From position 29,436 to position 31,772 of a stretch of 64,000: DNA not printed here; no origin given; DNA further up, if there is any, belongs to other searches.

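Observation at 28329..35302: Paralogous pair of ~670-aa polytopic membrane proteins with identical leaderless-type promoters, bracketing a beta-lactamase-fold hydrolase next to an orphan Wza-like lipoprotein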

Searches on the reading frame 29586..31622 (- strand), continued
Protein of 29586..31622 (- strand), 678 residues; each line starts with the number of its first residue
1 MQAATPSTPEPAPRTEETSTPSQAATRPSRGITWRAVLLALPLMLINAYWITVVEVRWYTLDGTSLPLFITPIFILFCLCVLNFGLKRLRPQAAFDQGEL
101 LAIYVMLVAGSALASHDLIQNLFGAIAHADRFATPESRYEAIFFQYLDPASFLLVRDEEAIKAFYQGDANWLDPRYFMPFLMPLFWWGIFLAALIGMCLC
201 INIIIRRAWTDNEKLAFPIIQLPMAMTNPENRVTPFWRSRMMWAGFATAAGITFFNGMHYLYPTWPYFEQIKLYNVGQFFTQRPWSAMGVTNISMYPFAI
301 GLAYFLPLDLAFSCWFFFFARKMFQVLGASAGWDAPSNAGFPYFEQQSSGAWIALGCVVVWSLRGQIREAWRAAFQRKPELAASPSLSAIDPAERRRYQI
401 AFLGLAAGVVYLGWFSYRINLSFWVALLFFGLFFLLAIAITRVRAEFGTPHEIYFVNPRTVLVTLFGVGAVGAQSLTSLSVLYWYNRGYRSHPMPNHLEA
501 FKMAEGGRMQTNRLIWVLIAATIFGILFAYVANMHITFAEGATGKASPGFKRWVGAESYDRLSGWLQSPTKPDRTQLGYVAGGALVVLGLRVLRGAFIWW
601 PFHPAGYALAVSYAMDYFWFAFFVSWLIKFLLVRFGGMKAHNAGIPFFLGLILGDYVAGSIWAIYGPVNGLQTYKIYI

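Call 25: predict_structure(alignment_id=A1)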
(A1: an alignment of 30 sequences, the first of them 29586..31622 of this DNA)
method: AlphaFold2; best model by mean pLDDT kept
length: 678 residues; sequences in the alignment: 30
mean_pLDDT: 85.0   pTM: 0.88
mean pLDDT of the five models: 85.0, 84.2, 81.9, 81.8, 81.3
residues with pLDDT >= 90: 345; 70-90: 248; 50-70: 59; < 50: 26
segments of 3 or more residues with pLDDT < 50: 1-25
pLDDT, mean of each block of 10 residues (from residue 1): 33 37 52 93 94 74 65 94 93 91 95 85 87 88 93 94 90 93 95 96 89 72 85 79 95 87 83 81 86 84 86 91 91 80 88 95 92 79 58 91 98 97 96 93 77 75 93 95 79 88 84 94 96 91 63 83 88 91 96 89 90 82 91 92 92 90 82 60
secondary structure, 60 per line:
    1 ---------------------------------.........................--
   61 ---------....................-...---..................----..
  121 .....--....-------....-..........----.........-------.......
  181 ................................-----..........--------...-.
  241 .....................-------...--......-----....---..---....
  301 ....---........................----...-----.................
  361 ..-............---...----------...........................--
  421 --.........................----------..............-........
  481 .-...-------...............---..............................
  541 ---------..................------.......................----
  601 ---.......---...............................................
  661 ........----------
elements in order: H34-58 H70-89 H97-114 H119-125 H128-131 H139-142 H144-153 H158-166 H174-212 H218-227 H240-261 H276-279 H285-288 H297-304 H308-331 H344-362 H364-375 H392-418 H423-447 H458-471 H473-481 H493-507 H511-540 H550-567 H574-596 H604-610 H614-668

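Call 29: search_protein_representatives(alignment_id=A1)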
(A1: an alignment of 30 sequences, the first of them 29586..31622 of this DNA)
Query: 30 sequences, 667 profile positions. Proteins with E-value up to 0.001 (for the whole library): 7049; up to 1e-10: 5085; up to 1e-30: 2410. The best 150 are listed.
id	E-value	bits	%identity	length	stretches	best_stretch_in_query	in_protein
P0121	1.3e-268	909.4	-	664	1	23-667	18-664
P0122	2.0e-250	849.3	-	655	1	19-667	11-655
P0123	1.2e-242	823.5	-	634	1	27-667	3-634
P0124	1.9e-240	816.3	-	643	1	26-667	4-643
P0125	1.1e-235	800.6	-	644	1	23-667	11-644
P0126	2.7e-221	753.0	-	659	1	9-667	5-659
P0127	4.0e-218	742.5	-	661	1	19-667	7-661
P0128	7.6e-218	741.6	-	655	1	27-667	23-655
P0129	9.6e-210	714.9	-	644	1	29-667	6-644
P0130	5.3e-209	712.4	-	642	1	32-667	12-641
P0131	1.1e-208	711.4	-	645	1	23-664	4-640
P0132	2.0e-206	703.9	-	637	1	26-666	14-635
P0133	1.5e-204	697.7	-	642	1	26-666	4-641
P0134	2.0e-201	687.3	-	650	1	23-654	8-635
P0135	9.1e-201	685.2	-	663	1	19-666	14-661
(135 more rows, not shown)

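Call 35: search_protein_families(library=pfam, alignment_id=A2, max_evalue=0.00001)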
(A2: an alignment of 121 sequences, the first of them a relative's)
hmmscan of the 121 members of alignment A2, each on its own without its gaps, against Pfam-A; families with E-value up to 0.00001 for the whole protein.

A. member 1, L001:9187-9843:- (218 aa): 1 family
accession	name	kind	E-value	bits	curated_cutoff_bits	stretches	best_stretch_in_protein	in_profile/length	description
PF00697.28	PRAI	-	5.9e-32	111.4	22.7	1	3-205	1-191/193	N-(5'phosphoribosyl)anthranilate (PRA) isomerase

B. families by the number of members that match (of 121 scanned): 174 families (the first 25 are shown)
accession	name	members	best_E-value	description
PF04041.19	Glyco_hydro_130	5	1.1e-58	beta-1,4-mannooligosaccharide phosphorylase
PF01261.30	AP_endonuc_2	5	1.1e-35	Xylose isomerase-like TIM barrel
PF02769.27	AIRS_C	5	2.9e-22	AIR synthase related protein, C-terminal domain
PF00586.29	AIRS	5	1.8e-21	AIR synthase related protein, N-terminal domain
PF03772.21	Competence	3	7.6e-50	Competence protein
PF13378.12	MR_MLE_C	3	3.4e-34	Enolase C-terminal domain-like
PF09992.14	NAGPA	3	2.3e-30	Phosphodiester glycosidase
PF02518.31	HATPase_c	3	2.7e-30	Histidine kinase-, DNA gyrase B-, and HSP90-like ATPase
PF13358.12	DDE_3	3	2.3e-29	DDE superfamily endonuclease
PF13567.11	DUF4131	3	9.4e-18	Domain of unknown function (DUF4131)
PF02673.24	BacA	2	1.8e-80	Bacitracin resistance protein BacA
PF02574.22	S-methyl_trans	2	2.4e-62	Homocysteine S-methyltransferase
PF02784.22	Orn_Arg_deC_N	2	3.9e-55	Pyridoxal-dependent decarboxylase, pyridoxal binding domain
PF04909.20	Amidohydro_2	2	1.4e-48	Amidohydrolase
PF00881.29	Nitroreductase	2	1.4e-34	Nitroreductase family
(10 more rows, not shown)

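Call 37: search_solved_structures(query=A1, max_evalue=10, show_alignments=2)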
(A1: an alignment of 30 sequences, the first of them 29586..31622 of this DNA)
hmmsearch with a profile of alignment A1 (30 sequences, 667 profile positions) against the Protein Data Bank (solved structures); distinct sequences matched with E-value up to 10: 0.

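Call 38: search_protein_families(library=ncbifam, proteins=[window:29586-31622:-], max_evalue=1)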
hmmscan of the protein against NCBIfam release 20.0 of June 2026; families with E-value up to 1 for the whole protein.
window:29586-31622:- (678 aa): 1 family
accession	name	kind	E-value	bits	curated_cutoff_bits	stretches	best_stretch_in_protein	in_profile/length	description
TIGR00540.1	TPR_hemY_coli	hypoth_equivalog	0.21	10.3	142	1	402-453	19-71/385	heme biosynthesis-associated TPR protein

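Call 47: fold_search(model_id=the predicted structure, library=pdb)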
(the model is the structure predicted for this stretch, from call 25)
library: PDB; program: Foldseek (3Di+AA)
matches with E <= 10: 328; with E <= 0.001: 2
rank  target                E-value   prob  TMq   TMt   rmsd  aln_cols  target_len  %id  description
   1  7wst_A                1.9e-09  1.00  0.62  0.69   7.2       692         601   12  Cryo-EM structure of the barley Yellow stripe 1 transporter in complex with Fe(III)-DMA (released 2022-11-30)
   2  7wsr_A                8.1e-09  1.00  0.65  0.72   6.7       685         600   13  Cryo-EM structure of the barley Yellow stripe 1 transporter (released 2022-11-30)
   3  8y6h_A                4.9e-02  0.13  0.11  0.12  29.9       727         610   12  P-glycoprotein in complex with UIC2 Fab and triple elacridar molecules in LMNG detergent (released 2024-04-17)
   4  7zm7_4                1.1e-01  0.10  0.10  0.12  26.1       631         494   11  CryoEM structure of mitochondrial complex I from Chaetomium thermophilum (inhibited by DDM) (released 2022-11-30)
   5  9kdc_D                1.2e-01  0.06  0.08  0.07  39.6       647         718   12  Structure of hTRPC3 in complex with Nb3-37 at 3.01 angstrom (released 2025-10-08)
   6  9a6h_B                1.8e-01  0.11  0.11  0.14  26.7       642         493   12  Integrative model of MRPA-MRPD by crosslinking MS and deep learning (released 2024-09-18)
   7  9bfi                  2.9e-01  0.08  0.09  0.12  25.1       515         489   12  Cryo-EM structure of human CHT1 in the apo inward-open state (released 2024-11-06)
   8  5lzr_A                3.1e-01  0.05  0.10  0.09  30.1       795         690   10  Crystal structure of Thermotoga maritima sodium pumping membrane integral pyrophosphatase in complex with tungstate an (released 2016-12-14)
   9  9kdb_A                3.7e-01  0.04  0.07  0.07  40.0       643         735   14  Structure of hTRPC3 in complex with Nb1-25 at 2.67 angstrom (released 2025-10-08)
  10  9bfj                  3.8e-01  0.06  0.08  0.10  25.6       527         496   11  Cryo-EM structure of human CHT1 in the choline bound state (released 2024-11-06)
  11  8e73_2M               4.1e-01  0.06  0.09  0.11  27.4       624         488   11  Vigna radiata supercomplex I+III2 (full bridge) (released 2023-01-11)
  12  6l85_B                4.3e-01  0.07  0.08  0.12  24.1       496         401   14  The sodium-dependent phosphate transporter (released 2020-09-16)
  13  8zxm_A                5.0e-01  0.05  0.09  0.12  25.0       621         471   13  Cryo-EM structure of human GLUT9 bound to urate (released 2025-04-16)
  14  8wnt_B                5.0e-01  0.04  0.08  0.10  23.5       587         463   12  Cryo EM map of SLC7A10 with L-Alanine substrate (released 2024-05-15)
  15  6c3i_B                5.2e-01  0.10  0.11  0.16  24.5       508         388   12  Crystal structure of the Deinococcus radiodurans Nramp/MntH divalent transition metal transporter G45R mutant in an in (released 2019-02-13)
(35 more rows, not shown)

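Call 48: search_dna_similar(query=window:29586-31622:-, collection=plasmids, mode=protein, max_evalue=10, max_rows=40)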
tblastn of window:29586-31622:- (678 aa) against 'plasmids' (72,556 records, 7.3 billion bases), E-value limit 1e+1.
Records with a match: 3; places in all: 3; records where one place covers at least 80% of the query: 0.
Best place of each record, by identity: <60% 3.
By first word of the organism name: Proteus 2; Pannonibacter 1.
By predicted mobility (MOB-suite, as given by PLSDB): mobilizable 2; non-mobilizable 1.
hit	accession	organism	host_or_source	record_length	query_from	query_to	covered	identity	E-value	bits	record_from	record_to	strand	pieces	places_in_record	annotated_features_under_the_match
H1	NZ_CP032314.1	Pannonibacter phragmitetus BB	cell culture,soil under ...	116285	328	415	13%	31.0%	9e+0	37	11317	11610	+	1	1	fetB: iron export ABC transporter permease subunit FetB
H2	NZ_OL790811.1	Proteus mirabilis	-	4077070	72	154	12%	29.0%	9e+0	37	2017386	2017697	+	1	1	none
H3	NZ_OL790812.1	Proteus mirabilis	-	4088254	72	154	12%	29.0%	9e+0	37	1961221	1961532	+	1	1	none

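Call 67: search_protein_families(library=pfam, proteins=[window:29586-31622:-], max_evalue=10)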
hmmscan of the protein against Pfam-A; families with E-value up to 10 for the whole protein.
window:29586-31622:- (678 aa): 4 families
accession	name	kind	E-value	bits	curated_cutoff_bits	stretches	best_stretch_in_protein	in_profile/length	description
PF20581.3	DUF6785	-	8.6e-158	526.4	25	1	33-541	1-498/498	Family of unknown function (DUF6785)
PF20580.3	DUF6784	-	2.8e-34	117.7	26.4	1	579-675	3-99/101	Domain of unknown function (DUF6784)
PF07219.19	HemY_N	-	0.0084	16.6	31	1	408-443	1-36/107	HemY protein N-terminus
PF10272.14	Tmpp129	-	0.65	9.8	27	1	426-505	48-118/349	Putative transmembrane protein precursor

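Call 81: search_protein_families(library=pfam, proteins=[L005:1063-3795:+, L005:8356-8685:-, L005:8751-10121:-, L005:10438-11271:+, L005:11361-15536:-, L005:15560-16405:+, L005:16718-18193:-], max_evalue=0.0001)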
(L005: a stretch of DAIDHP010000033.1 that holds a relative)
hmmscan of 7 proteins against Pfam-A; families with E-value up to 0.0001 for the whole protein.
L005:1063-3795:+ (911 aa): 1 family
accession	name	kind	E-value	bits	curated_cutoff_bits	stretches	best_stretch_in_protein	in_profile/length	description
PF02018.23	CBM_4_9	-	2.1e-12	48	25.9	0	281-344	57-120/136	Carbohydrate binding domain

L005:8356-8685:- (109 aa): 0 families

L005:8751-10121:- (456 aa): 2 families
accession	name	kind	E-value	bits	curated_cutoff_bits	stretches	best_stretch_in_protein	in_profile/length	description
PF20250.3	FapA_N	-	2.2e-35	122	27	1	14-187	4-176/178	Flagellar Assembly Protein A N-terminal region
PF03961.19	FapA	-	5.4e-29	102.1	31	1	213-436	39-268/272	Flagellar Assembly Protein A beta solenoid domain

L005:10438-11271:+ (278 aa): 2 families
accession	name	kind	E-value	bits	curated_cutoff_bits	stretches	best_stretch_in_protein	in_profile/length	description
PF00877.26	NLPC_P60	-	4.4e-27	94.6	23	1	173-278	1-105/105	NlpC/P60 family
PF05708.18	Peptidase_C92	-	9.7e-05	22.9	27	0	156-206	76-128/166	Permuted papain-like amidase enzyme, YaeF/YiiX, C92 family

L005:11361-15536:- (1391 aa): 6 families
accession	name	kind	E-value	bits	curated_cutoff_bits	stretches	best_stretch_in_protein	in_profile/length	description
PF18947.5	HAMP_2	-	1e-227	737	24.3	8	689-755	1-67/67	HAMP domain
PF00015.26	MCPsignal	-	4.3e-42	144.3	34.6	1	1182-1338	2-172/172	Methyl-accepting chemotaxis protein (MCP) signalling domain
PF00672.30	HAMP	-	1.2e-27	96.4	25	1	211-259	2-50/53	HAMP domain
PF18575.6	HAMP_N3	-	1e-22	79.8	25.7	1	621-663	1-43/43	HAMP N-terminal domain 3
PF12729.13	4HB_MCP_1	-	3e-22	79.5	27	1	5-183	1-178/181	Four helix bundle sensory module for signal transduction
PF21927.1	McpB_HAMP_2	-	3.6e-06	27.4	27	1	578-615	10-47/49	Methyl-accepting chemotaxis protein McpB, second HAMP domain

L005:15560-16405:+ (282 aa): 0 families

L005:16718-18193:- (491 aa): 3 families
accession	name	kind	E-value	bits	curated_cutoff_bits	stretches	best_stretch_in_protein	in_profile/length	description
PF01584.24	CheW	-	7.1e-28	97.4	23.5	1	348-477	2-136/138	CheW-like domain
PF02518.31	HATPase_c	-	1.1e-16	61.7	26.4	1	206-342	5-110/111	Histidine kinase-, DNA gyrase B-, and HSP90-like ATPase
PF02895.20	H-kinase_dim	-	2.7e-12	47.4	23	1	97-157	1-68/68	Signal transducing histidine kinase, homodimeric domain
